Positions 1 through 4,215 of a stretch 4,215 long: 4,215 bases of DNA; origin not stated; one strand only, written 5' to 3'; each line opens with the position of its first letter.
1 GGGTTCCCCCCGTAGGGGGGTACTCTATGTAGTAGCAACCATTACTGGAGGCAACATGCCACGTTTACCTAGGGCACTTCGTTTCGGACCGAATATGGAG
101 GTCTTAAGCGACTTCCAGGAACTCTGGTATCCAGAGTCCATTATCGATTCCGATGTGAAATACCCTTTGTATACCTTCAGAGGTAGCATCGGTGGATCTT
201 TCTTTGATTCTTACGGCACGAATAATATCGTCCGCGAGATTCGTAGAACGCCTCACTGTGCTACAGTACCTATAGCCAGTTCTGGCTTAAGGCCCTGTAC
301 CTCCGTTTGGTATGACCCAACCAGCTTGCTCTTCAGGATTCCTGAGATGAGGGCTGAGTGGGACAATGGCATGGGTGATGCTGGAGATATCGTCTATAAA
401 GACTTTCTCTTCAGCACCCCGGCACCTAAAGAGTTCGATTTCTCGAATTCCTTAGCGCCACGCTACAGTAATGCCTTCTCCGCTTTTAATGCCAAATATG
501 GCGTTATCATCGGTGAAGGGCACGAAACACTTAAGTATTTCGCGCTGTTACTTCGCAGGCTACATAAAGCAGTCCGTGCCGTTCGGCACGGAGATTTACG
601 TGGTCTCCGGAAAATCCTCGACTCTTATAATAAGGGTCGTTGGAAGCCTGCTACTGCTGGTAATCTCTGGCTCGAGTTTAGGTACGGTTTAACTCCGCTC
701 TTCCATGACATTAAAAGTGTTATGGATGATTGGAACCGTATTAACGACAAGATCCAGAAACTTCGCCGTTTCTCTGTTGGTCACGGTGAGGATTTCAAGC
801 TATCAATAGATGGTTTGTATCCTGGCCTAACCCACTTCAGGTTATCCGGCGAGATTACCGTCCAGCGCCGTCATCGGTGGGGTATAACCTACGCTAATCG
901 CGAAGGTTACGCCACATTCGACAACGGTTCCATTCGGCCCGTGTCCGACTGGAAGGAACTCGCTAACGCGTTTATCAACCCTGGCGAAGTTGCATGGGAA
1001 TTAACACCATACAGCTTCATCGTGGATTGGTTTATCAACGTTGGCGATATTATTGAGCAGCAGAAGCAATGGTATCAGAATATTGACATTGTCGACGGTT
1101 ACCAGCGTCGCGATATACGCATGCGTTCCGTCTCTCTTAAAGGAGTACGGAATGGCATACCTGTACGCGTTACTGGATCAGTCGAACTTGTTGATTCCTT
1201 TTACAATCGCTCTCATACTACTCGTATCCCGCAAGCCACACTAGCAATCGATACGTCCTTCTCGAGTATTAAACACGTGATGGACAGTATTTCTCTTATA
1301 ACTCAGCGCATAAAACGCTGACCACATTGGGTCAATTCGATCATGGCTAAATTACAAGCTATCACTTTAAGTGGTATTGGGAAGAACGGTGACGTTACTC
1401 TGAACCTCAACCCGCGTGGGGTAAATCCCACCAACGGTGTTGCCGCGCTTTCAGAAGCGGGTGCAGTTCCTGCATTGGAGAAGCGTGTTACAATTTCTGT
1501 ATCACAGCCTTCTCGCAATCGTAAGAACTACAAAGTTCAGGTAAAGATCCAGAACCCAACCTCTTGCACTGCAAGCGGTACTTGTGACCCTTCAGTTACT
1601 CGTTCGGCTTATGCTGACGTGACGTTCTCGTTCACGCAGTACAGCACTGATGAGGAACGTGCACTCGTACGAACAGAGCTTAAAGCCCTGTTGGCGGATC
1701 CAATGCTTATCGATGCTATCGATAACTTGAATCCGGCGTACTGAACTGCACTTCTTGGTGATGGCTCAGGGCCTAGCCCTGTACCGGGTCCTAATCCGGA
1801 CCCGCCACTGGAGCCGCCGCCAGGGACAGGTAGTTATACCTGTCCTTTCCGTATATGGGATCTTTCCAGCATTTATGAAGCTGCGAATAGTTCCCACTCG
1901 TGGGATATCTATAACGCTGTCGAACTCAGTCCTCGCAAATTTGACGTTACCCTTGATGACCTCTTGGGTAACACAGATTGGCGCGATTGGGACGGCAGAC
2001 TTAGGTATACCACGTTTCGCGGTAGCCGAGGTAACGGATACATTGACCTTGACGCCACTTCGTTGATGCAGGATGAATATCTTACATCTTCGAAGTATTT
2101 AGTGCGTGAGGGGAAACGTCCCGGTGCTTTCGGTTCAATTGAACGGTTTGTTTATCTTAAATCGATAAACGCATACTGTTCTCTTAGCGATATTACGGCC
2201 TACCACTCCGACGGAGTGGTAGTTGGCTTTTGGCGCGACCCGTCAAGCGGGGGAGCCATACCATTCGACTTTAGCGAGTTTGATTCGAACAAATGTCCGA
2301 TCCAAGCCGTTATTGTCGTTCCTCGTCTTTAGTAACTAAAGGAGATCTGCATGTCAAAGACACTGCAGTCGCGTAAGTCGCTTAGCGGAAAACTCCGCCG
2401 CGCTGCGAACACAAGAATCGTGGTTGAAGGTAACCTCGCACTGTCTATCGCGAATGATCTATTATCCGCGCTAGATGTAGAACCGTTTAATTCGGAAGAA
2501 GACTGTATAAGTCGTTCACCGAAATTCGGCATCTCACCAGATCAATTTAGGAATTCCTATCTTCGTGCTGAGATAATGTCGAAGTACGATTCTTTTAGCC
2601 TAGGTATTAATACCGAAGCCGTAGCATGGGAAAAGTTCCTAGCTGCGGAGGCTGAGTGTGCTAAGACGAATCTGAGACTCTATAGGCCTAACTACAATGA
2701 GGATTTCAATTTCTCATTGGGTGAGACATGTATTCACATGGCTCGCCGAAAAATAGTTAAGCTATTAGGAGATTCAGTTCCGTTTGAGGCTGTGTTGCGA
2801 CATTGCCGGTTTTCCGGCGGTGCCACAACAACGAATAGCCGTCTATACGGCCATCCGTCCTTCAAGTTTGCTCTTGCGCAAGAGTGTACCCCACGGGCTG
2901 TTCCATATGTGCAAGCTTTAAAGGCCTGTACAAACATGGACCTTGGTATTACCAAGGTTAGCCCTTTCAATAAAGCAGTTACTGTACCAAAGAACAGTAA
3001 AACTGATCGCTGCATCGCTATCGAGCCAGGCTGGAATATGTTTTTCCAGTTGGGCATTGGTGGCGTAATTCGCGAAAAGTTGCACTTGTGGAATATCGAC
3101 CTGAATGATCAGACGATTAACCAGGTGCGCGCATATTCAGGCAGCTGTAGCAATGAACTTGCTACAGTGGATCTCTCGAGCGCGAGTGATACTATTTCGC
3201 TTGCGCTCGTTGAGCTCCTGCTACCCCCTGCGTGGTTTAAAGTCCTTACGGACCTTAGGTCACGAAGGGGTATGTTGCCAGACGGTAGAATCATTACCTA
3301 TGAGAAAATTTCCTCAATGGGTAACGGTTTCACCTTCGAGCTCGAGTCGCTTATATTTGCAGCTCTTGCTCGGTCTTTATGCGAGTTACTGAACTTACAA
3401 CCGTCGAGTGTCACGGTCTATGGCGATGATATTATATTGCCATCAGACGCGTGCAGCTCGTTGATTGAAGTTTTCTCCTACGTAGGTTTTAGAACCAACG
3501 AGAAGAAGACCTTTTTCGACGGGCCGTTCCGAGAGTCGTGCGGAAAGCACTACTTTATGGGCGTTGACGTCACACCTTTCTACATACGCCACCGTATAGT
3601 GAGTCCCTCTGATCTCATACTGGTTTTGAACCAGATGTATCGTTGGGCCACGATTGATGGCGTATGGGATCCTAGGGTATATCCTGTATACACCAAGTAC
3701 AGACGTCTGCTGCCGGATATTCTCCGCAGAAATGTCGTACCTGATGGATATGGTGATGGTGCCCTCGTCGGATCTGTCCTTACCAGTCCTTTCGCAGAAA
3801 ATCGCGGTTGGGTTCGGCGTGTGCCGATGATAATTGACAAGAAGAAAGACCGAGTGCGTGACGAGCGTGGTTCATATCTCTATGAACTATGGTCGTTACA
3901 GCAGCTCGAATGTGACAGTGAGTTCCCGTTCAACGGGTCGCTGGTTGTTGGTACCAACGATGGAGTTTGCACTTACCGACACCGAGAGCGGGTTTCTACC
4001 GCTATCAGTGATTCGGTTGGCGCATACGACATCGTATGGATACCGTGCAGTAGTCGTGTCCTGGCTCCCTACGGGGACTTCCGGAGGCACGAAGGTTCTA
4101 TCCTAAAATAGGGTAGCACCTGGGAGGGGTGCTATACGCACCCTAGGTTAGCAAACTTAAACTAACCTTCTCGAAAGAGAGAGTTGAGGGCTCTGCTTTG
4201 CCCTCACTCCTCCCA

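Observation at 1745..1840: Pro/Gly-rich flexible linker at the start of the read-through domain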

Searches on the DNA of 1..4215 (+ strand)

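Call 4: search_dna_similar(query=window:1-4215:+, collection=phages, mode=near, max_rows=40)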
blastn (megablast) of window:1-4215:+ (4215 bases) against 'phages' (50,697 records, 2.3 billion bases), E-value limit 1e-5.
Records with a match: 52; places in all: 52; records where one place covers at least 80% of the query: 32.
Best place of each record, by identity: 80-90% 1; 60-80% 51.
By first word of the organism name: Escherichia 34; Qubevirus 12; Enterobacteria 6.
By host as written in the record: Escherichia coli Hfr (Hayes) 31; - 7; Escherichia coli 7; Escherichia coli MG1655 + F912 4; Escherichia coli IJ1862 3.
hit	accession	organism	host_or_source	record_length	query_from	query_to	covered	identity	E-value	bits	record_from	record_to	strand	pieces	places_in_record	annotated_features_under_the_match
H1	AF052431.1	Enterobacteria phage M11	-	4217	1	4215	100%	88.8%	0e+0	5156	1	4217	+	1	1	replicase | A-protein | A1-protein | coat protein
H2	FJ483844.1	Escherichia phage Qbeta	Escherichia coli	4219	397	3885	83%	75.6%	0e+0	1652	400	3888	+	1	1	replicase | read-through protein | assembly/maturation protein | capsid protein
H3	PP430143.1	Enterobacteria phage FrHibiscus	Escherichia coli MG1655 + F912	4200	397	3882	83%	74.7%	0e+0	1476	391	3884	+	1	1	RNA-directed RNA polymerase | maturation read-through protein A1 | maturation-lysis protein A2 | coat protein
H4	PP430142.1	Enterobacteria phage FrBurgundy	Escherichia coli MG1655 + F912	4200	397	3882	83%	74.7%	0e+0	1471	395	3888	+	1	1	RNA-directed RNA polymerase | maturation read-through protein A1 | maturation-lysis protein A2 | coat protein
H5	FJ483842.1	Escherichia phage Qbeta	Escherichia coli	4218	397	3838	82%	75.3%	0e+0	1568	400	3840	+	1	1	replicase | read-through protein | assembly/maturation protein | capsid protein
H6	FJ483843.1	Escherichia phage Qbeta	Escherichia coli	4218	397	3838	82%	75.2%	0e+0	1541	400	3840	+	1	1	replicase | read-through protein | assembly/maturation protein | capsid protein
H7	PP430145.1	Enterobacteria phage FrSangria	Escherichia coli MG1655 + F912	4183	397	3838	82%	75.1%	0e+0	1539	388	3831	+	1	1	RNA-directed RNA polymerase | maturation read-through protein A1 | maturation-lysis protein A2 | coat protein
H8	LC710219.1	Escherichia phage Qbeta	Escherichia coli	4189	422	3882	82%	74.5%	0e+0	1421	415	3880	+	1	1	rep: replicase protein | cp: capsid protein A1 | mat: maturation protein | lys: lysis protein A2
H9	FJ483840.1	Escherichia phage Qbeta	Escherichia coli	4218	397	3811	81%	75.1%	0e+0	1524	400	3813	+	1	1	replicase | read-through protein | assembly/maturation protein | capsid protein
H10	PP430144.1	Enterobacteria phage FrMerlot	Escherichia coli MG1655 + F912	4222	422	3860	82%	74.5%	0e+0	1423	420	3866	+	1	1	RNA-directed RNA polymerase | maturation read-through protein A1 | maturation-lysis protein A2 | coat protein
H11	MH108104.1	Qubevirus durum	Escherichia coli Hfr (Hayes)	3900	397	3811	81%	74.6%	0e+0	1424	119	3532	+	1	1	replicase | A1 protein | A2 protein | coat protein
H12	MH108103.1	Qubevirus durum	Escherichia coli Hfr (Hayes)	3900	397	3811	81%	74.6%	0e+0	1423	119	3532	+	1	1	replicase | A1 protein | A2 protein | coat protein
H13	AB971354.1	Escherichia phage Qbeta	Escherichia coli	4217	397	3811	81%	74.6%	0e+0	1419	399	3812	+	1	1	RNA-dependant RNA replicase | A1 read-through protein | A2 maturation protein | coat protein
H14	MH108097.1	Qubevirus durum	Escherichia coli Hfr (Hayes)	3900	397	3811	81%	74.6%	0e+0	1419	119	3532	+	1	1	replicase | A1 protein | A2 protein | coat protein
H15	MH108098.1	Qubevirus durum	Escherichia coli Hfr (Hayes)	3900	397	3811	81%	74.6%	0e+0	1419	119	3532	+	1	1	replicase | A1 protein | A2 protein | coat protein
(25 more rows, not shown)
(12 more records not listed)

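Call 77: search_rna_families(source=window, threshold=evalue, max_evalue=1)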
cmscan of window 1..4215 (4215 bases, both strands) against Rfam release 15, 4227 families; matches with E-value up to 1: 1.
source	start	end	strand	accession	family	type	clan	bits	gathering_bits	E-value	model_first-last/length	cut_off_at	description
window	3271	3345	-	RF00722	mir-451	Gene; miRNA;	-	20.2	66.5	0.71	1-71/71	no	mir-451 microRNA precursor family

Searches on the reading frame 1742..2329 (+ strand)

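Call 5: search_solved_structures(query=window:1745-2329:+, show_alignments=3)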
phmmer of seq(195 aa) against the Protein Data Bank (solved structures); distinct sequences matched with E-value up to 0.001: 1.
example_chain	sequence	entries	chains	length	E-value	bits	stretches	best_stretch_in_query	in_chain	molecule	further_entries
3rlc_A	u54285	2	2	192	7.5e-96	323.1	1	10-194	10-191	A1 protein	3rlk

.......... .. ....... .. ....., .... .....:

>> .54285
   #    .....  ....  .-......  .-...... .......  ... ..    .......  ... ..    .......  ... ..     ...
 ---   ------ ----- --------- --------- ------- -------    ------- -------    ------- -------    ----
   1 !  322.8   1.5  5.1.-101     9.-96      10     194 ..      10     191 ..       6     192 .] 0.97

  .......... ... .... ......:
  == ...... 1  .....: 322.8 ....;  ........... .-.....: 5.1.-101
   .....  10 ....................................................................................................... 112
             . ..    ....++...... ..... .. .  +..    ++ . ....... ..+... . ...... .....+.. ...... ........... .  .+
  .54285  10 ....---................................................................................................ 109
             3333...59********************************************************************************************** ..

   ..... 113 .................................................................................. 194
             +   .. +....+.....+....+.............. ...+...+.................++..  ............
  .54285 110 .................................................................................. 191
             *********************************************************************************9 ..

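Call 32: find_homologous_proteins(query=window:1742-2329:+, max_evalue=0.001)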
Query seq(196 aa) (196 aa): 4 proteins with E <= 0.001 among 132 candidates.
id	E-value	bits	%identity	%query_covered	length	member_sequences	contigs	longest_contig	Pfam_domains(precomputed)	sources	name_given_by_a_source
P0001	1.3e-94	334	75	85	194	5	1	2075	PF16814.11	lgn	-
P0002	1.1e-92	328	74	86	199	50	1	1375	PF16814.11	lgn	-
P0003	1.8e-50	190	50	97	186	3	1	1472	PF16814.11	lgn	-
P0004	1.2e-25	108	41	72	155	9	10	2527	PF16814.11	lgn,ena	-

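Call 34: find_related_loci(query=window:1835-2329:+, collection=viral_contigs, flank=1500)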
Query seq(165 aa) (165 aa) in viral_contigs; peptide patterns used: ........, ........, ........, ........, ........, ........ (x = any residue, [..] = any of these).
8 stretches matched a pattern; 3 encode a relative of the query (tblastn E <= 1e-3); 3 distinct loci.
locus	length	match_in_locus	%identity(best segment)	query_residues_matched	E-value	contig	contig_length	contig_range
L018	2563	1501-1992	74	1-164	8e-86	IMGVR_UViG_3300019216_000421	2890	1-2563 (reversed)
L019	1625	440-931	73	1-164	2e-88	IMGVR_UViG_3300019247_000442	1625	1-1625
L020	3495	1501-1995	46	1-165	2e-44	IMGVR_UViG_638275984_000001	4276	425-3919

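Call 35: find_encoding_contigs(protein=P0003, flank=2500, max_places=4)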
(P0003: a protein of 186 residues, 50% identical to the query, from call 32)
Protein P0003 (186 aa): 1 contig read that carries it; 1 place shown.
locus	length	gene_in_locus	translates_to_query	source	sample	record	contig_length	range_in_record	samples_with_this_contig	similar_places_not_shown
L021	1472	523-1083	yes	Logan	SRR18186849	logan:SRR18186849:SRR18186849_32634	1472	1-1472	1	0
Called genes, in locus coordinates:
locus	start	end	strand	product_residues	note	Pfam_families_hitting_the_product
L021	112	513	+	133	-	PF01819:Levi_coat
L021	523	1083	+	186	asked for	PF16814:Read-through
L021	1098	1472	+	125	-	?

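Call 36: find_encoding_contigs(protein=P0004, flank=2500, max_places=6)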
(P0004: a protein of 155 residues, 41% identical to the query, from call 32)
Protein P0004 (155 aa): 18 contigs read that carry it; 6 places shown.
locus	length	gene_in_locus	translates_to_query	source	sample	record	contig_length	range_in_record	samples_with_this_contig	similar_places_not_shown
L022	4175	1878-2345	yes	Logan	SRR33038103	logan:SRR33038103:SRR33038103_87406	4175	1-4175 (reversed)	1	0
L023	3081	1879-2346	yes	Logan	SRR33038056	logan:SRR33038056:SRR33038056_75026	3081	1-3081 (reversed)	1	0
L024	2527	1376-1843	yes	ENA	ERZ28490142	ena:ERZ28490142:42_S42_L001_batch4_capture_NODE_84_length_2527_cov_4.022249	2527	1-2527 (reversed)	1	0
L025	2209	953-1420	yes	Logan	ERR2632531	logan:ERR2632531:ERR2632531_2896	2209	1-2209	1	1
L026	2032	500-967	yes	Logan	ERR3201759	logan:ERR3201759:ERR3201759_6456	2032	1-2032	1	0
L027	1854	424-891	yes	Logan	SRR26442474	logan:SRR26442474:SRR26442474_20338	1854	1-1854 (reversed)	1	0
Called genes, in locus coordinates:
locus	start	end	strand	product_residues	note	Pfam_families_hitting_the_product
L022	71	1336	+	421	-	PF03863:Phage_mat-A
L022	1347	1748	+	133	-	PF01819:Levi_coat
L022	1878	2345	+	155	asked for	PF16814:Read-through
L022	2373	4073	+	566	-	PF03431:RNA_replicase_B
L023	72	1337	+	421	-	PF03863:Phage_mat-A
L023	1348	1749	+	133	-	PF01819:Levi_coat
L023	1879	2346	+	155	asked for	PF16814:Read-through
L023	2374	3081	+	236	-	?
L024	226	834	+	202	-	PF03863:Phage_mat-A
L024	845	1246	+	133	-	PF01819:Levi_coat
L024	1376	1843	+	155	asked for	PF16814:Read-through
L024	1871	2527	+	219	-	?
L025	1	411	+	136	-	?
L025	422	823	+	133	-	PF01819:Levi_coat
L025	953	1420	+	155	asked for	PF16814:Read-through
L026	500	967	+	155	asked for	PF16814:Read-through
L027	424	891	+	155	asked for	PF16814:Read-through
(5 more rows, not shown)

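Call 58: predict_structure(alignment_id=A2)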
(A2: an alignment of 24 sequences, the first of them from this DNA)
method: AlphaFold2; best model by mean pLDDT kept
length: 196 residues; sequences in the alignment: 24
mean_pLDDT: 70.8   pTM: 0.71
mean pLDDT of the five models: 70.8, 70.5, 69.4, 68.8, 66.6
residues with pLDDT >= 90: 52; 70-90: 53; 50-70: 48; < 50: 43
segments of 3 or more residues with pLDDT < 50: 1-21, 77-95
pLDDT, mean of each block of 10 residues (from residue 1): 32 42 59 89 96 95 85 53 41 50 81 88 92 92 91 70 57 61 76 64
secondary structure, 60 per line:
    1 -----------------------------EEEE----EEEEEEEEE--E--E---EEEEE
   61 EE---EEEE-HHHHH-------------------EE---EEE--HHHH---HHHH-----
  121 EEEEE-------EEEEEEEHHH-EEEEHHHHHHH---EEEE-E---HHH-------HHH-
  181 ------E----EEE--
elements in order: E30-33 E38-46 E56-62 E66-69 H71-75 E100-102 H105-108 H112-115 E121-125 E133-139 E144-147 H148-154 E158-161 E192-194

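Call 61: fold_search(model_id=the predicted structure, library=pdb)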
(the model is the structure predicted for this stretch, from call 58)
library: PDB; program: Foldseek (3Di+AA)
matches with E <= 10: 46; with E <= 0.001: 2
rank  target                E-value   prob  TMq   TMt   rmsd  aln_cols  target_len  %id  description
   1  3rlc                  1.5e-23  1.00  0.72  0.80   5.4       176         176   74  Crystal structure of the read-through domain from bacteriophage Qbeta A1 protein, hexagonal crystal form (released 2011-09-28)
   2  3rlk                  1.2e-22  1.00  0.72  0.77   5.7       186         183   72  Crystal structure of the read-through domain from bacteriophage Qbeta A1 protein, monoclinic crystal form (released 2011-09-28)
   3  7et6_A                8.3e-01  0.06  0.13  0.22  14.2        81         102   16  Crystal structure of Arabidopsis TEM1 B3-DNA complex (released 2021-09-15)
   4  7et6_D                1.4e+00  0.04  0.12  0.18  14.8        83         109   16  Crystal structure of Arabidopsis TEM1 B3-DNA complex (released 2021-09-15)
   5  1wid_MODEL_1_A        2.0e+00  0.03  0.13  0.18  13.6        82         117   18  Solution Structure of the B3 DNA-Binding Domain of RAV1 (released 2004-11-28)
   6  6sxs_AAA              3.6e+00  0.01  0.08  0.04  12.9        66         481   17  GH54 a-l-arabinofuranosidase soaked with cyclic sulfate inhibitor (released 2020-02-26)
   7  6hs7_A                4.0e+00  0.02  0.15  0.07  15.9       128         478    9  Type VI membrane complex (released 2019-03-27)
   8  6sxr_A                4.2e+00  0.01  0.08  0.04  12.9        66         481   17  E221Q mutant of GH54 a-l-arabinofuranosidase soaked with 4-nitrophenyl a-l-arabinofuranoside (released 2020-02-26)
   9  7x30_A                4.5e+00  0.03  0.12  0.07  12.5       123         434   10  Capsid structure of Staphylococcus jumbo bacteriophage S6 (released 2023-12-06)
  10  7oui_O                4.5e+00  0.01  0.14  0.14  15.4       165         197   14  Structure of C2S2M2-type Photosystem supercomplex from Arabidopsis thaliana (digitonin-extracted) (released 2021-08-18)
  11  1ddm_MODEL_1_A        4.5e+00  0.00  0.10  0.09  15.6       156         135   12  SOLUTION STRUCTURE OF THE NUMB PTB DOMAIN COMPLEXED TO A NAK PEPTIDE (released 2000-04-10)
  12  8e2l_F                4.7e+00  0.02  0.08  0.07  11.2        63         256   10  Structure of Lates calcarifer Twinkle helicase with ATP and DNA (released 2022-11-02)
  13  7d2n_A                5.6e+00  0.01  0.11  0.18  12.6        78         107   10  Crystal structure of MazE-MazF (Form-III) from Deinococcus radiodurans (released 2021-02-10)
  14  3d9w_B                5.6e+00  0.01  0.14  0.10  14.2       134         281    9  Crystal Structure Analysis of Nocardia farcinica Arylamine N-acetyltransferase (released 2008-09-02)
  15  1aot_F                5.6e+00  0.01  0.09  0.14   7.2        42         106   14  NMR STRUCTURE OF THE FYN SH2 DOMAIN COMPLEXED WITH A PHOSPHOTYROSYL PEPTIDE, MINIMIZED AVERAGE STRUCTURE (released 1998-01-14)
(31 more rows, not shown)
